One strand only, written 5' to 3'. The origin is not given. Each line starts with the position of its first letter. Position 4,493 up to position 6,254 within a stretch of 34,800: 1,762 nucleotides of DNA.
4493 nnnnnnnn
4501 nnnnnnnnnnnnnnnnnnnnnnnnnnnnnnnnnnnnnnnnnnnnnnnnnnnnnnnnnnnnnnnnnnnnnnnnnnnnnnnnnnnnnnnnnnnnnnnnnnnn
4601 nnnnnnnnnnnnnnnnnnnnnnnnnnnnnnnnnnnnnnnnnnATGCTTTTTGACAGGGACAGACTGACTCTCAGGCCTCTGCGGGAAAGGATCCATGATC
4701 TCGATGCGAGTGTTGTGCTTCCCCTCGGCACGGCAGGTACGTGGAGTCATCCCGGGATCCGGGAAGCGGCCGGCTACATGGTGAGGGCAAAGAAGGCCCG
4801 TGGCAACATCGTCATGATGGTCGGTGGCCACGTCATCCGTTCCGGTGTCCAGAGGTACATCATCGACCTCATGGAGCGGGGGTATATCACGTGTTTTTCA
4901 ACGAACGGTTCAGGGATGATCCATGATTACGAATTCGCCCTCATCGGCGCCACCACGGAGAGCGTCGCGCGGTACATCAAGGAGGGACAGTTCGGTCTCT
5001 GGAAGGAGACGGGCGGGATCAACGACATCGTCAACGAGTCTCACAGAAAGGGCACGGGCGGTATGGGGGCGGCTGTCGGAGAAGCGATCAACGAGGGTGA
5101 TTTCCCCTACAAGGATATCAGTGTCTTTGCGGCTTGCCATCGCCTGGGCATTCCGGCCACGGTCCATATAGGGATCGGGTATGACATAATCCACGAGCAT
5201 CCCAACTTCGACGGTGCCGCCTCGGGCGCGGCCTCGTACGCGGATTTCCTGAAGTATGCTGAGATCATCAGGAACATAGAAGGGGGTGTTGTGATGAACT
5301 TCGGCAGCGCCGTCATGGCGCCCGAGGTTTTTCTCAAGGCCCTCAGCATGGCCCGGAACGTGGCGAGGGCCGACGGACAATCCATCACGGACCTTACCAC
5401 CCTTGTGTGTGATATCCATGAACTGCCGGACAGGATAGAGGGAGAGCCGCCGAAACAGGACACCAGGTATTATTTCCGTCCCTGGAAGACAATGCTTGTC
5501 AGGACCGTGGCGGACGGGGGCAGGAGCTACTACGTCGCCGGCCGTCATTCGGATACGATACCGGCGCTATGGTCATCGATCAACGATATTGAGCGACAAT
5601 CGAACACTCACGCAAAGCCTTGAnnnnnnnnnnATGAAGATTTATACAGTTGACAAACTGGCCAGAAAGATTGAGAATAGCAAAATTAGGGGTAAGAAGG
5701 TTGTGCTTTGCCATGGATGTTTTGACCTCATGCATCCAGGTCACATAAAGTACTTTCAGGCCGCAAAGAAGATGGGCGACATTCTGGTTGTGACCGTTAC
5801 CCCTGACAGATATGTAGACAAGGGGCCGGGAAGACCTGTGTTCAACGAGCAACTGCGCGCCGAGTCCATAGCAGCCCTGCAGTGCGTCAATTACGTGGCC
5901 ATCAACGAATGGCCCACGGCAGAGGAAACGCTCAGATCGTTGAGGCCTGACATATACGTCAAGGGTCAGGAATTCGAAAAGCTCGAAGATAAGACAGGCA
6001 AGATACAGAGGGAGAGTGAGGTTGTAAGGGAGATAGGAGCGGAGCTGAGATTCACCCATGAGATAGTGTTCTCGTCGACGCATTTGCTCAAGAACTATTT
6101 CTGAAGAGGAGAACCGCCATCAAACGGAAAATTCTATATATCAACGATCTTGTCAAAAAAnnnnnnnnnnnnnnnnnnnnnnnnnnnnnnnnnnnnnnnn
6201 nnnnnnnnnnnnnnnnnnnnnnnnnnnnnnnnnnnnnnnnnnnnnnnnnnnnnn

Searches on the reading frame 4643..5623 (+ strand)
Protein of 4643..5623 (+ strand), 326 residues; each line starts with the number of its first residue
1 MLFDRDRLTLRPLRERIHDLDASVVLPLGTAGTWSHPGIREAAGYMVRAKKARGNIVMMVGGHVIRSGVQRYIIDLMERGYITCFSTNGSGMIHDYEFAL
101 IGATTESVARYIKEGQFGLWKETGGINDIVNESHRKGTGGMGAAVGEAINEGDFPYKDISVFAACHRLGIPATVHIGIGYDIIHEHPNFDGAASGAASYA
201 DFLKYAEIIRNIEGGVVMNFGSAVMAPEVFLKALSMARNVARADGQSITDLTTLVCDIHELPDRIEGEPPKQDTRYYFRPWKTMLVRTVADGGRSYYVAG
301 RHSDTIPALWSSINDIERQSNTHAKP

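Call 18: search_protein_families(library=pfam, proteins=[window:4643-5623:+], max_evalue=0.00001)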
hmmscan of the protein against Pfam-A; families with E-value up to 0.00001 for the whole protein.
window:4643-5623:+ (326 aa): 1 family
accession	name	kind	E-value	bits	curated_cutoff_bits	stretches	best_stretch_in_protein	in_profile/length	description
PF21570.3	ArgZ-like_C_2nd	-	6e-06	26.5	27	1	43-129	4-90/213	Arginine dihydrolase ArgZ-like, C-terminal, Rossmann fold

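Call 66: search_protein_families(library=ncbifam, proteins=[window:4643-5623:+], max_evalue=0.001)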
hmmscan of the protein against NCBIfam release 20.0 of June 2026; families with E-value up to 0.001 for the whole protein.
window:4643-5623:+ (326 aa): 1 family
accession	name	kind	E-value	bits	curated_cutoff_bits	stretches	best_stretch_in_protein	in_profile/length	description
NF052581.1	GSU2086_dom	subfamily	5.8e-110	367.6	250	1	3-311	2-300/301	GSU2086 family protein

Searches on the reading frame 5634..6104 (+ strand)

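Call 18: search_protein_families(library=pfam, proteins=[window:5634-6104:+], max_evalue=0.00001)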
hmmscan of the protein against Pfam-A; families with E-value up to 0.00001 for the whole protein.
window:5634-6104:+ (156 aa): 1 family
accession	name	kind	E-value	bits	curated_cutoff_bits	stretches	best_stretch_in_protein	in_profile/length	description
PF01467.32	CTP_transf_like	-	6e-17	62.5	21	1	25-135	1-109/133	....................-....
